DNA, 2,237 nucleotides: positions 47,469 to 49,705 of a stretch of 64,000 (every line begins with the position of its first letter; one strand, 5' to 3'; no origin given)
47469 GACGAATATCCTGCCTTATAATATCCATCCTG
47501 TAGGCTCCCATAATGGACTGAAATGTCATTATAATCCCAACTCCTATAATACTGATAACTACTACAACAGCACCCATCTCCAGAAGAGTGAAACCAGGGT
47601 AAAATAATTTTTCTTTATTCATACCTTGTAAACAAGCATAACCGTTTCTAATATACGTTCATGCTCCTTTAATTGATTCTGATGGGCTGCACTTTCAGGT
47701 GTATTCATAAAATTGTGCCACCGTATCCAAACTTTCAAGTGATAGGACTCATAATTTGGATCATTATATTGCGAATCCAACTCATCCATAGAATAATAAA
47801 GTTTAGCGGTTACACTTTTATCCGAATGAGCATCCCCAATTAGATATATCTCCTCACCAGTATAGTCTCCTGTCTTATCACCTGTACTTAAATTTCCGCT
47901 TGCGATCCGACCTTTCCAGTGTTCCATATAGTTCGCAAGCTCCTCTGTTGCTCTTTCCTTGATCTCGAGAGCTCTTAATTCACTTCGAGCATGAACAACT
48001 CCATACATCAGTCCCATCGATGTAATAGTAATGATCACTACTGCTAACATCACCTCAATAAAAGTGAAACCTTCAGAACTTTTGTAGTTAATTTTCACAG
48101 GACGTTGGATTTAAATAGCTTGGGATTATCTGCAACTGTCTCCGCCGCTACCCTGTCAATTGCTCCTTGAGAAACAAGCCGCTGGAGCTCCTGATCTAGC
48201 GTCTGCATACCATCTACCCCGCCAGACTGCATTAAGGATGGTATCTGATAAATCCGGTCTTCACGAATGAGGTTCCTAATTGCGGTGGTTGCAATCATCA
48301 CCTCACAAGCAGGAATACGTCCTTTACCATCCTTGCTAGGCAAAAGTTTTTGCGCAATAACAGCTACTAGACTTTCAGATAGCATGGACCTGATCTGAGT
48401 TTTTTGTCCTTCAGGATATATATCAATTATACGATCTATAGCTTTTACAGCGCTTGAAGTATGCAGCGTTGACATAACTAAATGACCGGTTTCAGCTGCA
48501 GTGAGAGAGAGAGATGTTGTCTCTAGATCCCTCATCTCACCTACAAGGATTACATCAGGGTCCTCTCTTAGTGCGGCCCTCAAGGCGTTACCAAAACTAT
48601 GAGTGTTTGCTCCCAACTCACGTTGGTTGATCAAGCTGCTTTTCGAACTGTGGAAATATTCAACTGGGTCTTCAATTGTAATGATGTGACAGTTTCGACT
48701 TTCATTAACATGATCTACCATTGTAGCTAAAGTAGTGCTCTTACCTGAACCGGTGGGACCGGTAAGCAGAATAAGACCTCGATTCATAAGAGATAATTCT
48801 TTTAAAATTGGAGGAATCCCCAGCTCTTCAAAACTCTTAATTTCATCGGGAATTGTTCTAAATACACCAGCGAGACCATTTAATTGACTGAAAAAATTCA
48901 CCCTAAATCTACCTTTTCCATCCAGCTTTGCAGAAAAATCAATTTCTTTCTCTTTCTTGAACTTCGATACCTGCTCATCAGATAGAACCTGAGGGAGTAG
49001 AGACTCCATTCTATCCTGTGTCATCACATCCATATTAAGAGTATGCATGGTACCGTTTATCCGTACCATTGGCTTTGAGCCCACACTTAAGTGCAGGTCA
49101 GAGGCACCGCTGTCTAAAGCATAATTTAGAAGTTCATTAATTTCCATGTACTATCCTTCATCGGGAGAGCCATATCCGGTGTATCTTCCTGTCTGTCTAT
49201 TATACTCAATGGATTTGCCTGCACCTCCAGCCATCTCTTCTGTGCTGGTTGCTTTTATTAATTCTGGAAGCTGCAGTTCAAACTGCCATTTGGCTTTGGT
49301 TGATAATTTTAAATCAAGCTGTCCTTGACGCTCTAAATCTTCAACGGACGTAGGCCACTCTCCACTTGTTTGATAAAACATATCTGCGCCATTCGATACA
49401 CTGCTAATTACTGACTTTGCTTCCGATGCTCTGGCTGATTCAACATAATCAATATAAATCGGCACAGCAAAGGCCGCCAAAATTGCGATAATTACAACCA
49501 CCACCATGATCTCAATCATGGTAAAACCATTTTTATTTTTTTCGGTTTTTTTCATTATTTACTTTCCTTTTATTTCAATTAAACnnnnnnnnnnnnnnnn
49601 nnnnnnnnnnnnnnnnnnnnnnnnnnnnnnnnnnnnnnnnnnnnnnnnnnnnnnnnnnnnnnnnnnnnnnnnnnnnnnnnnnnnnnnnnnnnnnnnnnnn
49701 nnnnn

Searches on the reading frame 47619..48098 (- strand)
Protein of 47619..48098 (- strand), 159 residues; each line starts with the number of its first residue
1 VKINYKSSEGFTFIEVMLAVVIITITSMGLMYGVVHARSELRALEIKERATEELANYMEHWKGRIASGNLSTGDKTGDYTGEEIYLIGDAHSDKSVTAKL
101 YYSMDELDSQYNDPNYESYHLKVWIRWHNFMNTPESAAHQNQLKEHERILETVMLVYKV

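Call 8: search_protein_families(library=pfam, proteins=[window:47619-48098:-])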
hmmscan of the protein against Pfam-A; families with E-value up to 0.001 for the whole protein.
window:47619-48098:- (159 aa): 1 family
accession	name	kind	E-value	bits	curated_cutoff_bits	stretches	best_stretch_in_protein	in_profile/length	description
PF07963.17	N_methyl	-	2.6e-05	24.1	21.2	1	6-30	2-26/27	Prokaryotic N-terminal methylation motif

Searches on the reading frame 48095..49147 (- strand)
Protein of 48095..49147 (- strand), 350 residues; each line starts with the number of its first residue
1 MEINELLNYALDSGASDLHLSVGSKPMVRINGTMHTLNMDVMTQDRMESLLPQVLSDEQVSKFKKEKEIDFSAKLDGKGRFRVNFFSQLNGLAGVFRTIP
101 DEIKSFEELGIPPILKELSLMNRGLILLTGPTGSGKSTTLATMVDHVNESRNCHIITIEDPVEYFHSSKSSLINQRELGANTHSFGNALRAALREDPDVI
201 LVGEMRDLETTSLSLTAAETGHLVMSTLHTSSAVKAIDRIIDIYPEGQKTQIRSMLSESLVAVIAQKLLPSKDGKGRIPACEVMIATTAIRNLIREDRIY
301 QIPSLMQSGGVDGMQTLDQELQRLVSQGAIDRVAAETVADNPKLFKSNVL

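Call 8: search_protein_families(library=pfam, proteins=[window:48095-49147:-])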
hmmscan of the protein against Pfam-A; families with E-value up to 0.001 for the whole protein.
window:48095-49147:- (350 aa): 5 families
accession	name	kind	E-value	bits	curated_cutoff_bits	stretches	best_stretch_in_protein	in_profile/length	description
PF00437.27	T2SSE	-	1.9e-50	172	24.9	1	3-273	12-282/370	Type II/IV secretion system protein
PF13401.12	AAA_22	-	3.8e-06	27.7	27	1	122-208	4-96/130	AAA domain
PF13191.12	AAA_16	-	0.00013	23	32.6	1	124-212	25-101/167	AAA ATPase domain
PF01935.23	DUF87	-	0.00017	22.2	23.2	1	129-281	29-146/220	Helicase HerA, central domain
PF13555.12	AAA_29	-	0.00051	20.2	27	0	120-140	19-39/61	P-loop containing region of AAA domain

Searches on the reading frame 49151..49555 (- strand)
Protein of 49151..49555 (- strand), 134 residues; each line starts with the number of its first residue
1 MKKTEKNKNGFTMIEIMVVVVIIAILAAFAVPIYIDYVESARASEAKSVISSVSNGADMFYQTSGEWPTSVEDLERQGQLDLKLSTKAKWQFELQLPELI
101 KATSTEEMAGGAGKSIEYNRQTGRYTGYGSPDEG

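Call 8: search_protein_families(library=pfam, proteins=[window:49151-49555:-])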
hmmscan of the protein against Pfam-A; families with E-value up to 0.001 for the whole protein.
window:49151-49555:- (134 aa): 1 family
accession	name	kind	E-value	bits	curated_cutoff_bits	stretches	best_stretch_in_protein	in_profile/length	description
PF07963.17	N_methyl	-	7.5e-09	35.2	21.2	1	6-30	2-26/27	Prokaryotic N-terminal methylation motif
